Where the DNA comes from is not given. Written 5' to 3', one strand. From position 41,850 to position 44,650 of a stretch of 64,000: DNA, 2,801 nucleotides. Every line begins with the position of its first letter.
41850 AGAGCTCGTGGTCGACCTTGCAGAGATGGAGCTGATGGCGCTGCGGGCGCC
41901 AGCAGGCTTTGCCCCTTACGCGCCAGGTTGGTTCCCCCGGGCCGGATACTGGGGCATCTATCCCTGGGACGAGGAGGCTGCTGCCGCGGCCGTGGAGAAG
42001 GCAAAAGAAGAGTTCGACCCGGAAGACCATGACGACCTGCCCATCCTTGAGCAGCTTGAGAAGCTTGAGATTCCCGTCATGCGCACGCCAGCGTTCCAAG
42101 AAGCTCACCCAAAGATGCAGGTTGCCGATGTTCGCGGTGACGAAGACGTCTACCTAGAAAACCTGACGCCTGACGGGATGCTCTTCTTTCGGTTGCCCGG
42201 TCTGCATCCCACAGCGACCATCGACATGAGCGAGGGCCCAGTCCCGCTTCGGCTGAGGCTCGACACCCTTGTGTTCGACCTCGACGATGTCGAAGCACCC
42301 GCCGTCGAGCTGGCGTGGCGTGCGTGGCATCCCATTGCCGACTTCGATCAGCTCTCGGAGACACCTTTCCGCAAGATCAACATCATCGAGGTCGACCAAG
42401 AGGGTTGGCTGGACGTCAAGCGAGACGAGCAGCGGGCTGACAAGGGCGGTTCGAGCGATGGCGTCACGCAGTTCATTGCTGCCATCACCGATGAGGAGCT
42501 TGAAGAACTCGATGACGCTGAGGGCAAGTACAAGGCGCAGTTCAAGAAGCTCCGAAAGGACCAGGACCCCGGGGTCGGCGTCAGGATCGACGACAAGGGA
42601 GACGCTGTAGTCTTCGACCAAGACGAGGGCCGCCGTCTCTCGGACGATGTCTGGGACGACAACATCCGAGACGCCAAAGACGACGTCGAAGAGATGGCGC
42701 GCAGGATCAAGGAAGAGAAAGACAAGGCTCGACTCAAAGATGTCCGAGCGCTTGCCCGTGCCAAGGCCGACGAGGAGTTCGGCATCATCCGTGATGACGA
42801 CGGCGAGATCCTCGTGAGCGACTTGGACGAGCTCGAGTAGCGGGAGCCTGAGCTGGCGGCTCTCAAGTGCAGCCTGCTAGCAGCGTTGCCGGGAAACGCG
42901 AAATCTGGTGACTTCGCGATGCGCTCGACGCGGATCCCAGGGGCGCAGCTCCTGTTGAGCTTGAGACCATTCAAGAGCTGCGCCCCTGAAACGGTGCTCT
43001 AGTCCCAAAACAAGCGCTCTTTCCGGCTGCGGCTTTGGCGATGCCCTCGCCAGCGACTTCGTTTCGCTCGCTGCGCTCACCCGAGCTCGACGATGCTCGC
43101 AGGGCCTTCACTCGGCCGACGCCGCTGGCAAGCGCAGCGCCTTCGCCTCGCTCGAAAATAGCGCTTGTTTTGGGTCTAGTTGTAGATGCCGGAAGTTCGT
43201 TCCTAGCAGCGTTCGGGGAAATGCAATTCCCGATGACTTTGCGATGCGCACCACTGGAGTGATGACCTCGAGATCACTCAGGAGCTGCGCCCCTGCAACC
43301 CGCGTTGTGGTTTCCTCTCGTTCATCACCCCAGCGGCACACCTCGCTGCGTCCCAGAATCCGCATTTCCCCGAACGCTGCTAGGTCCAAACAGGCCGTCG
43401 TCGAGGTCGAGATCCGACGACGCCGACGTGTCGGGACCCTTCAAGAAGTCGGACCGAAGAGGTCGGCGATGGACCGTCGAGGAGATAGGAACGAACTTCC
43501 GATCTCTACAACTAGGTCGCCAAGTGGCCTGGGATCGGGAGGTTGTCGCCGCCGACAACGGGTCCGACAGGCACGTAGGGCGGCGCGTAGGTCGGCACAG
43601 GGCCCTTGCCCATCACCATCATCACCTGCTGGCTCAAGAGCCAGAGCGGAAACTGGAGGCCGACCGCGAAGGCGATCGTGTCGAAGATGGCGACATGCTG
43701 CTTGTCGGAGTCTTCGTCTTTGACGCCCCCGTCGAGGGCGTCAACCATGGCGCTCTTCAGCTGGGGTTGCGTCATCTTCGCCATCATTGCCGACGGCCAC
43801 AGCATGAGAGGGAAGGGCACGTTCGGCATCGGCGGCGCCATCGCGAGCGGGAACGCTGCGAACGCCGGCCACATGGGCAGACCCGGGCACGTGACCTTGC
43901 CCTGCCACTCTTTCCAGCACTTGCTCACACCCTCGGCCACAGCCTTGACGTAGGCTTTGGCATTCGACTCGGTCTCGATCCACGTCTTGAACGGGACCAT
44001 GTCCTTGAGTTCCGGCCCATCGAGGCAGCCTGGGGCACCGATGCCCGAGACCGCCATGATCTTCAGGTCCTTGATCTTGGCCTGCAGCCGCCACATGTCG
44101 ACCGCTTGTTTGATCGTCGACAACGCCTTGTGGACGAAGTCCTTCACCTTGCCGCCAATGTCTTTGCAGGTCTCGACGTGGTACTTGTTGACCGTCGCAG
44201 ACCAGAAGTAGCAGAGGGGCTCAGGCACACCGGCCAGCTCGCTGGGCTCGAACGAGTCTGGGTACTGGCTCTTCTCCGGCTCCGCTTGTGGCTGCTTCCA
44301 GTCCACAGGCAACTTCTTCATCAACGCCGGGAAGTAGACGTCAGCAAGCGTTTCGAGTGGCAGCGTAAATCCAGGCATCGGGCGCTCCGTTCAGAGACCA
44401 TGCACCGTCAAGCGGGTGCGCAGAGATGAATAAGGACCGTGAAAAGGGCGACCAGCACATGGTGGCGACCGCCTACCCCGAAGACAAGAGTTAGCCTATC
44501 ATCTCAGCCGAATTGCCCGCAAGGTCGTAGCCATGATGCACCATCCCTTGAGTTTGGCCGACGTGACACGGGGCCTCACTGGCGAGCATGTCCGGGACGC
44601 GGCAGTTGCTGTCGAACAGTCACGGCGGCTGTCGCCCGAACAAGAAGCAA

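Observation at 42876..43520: Pile of nested inverted-repeat (MITE-like) elements bounded by CTAG in a convergent intergenic region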

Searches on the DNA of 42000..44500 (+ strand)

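Call 13: search_rna_families(source=window, start=42000, end=44500, threshold=evalue, max_evalue=1)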
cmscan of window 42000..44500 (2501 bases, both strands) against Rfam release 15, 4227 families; matches with E-value up to 1: 1.
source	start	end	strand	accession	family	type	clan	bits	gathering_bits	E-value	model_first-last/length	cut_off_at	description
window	42736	42806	-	RF02784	SorX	Gene; sRNA;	-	18.5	46.6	0.33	1-73/73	no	Singlet oxygen resistance RNA X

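Call 29: search_dna_similar(query=window:42877-43515:+, collection=plasmids, mode=distant, max_evalue=1, max_rows=30)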
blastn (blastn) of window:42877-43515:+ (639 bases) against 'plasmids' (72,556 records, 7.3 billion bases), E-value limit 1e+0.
Records with a match: 5; places in all: 5; records where one place covers at least 80% of the query: 0.
Best place of each record, by identity: 90-95% 1; 80-90% 4.
By first word of the organism name: Hymenobacter 2; Burkholderia 2; Halomontanus 1.
By predicted mobility (MOB-suite, as given by PLSDB): non-mobilizable 5.
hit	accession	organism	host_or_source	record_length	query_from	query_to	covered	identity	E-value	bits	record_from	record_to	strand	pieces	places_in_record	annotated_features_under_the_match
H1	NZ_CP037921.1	Hymenobacter radiodurans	single cell,soil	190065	32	76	7%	87.0%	1e-2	48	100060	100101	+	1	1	hypothetical protein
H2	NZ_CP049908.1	Hymenobacter sp. HDW8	single bacterial strain,Siniperca ...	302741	32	76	7%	87.0%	1e-2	48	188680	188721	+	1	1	hypothetical protein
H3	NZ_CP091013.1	Burkholderia cenocepacia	-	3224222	35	78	7%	84.4%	2e-1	45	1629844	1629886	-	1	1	none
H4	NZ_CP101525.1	Burkholderia arboris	mixed culture,soil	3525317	35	78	7%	84.4%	2e-1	45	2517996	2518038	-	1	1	none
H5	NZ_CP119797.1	Halomontanus rarus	cell culture,sediment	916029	249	278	5%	93.3%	6e-1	43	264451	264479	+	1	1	hypothetical protein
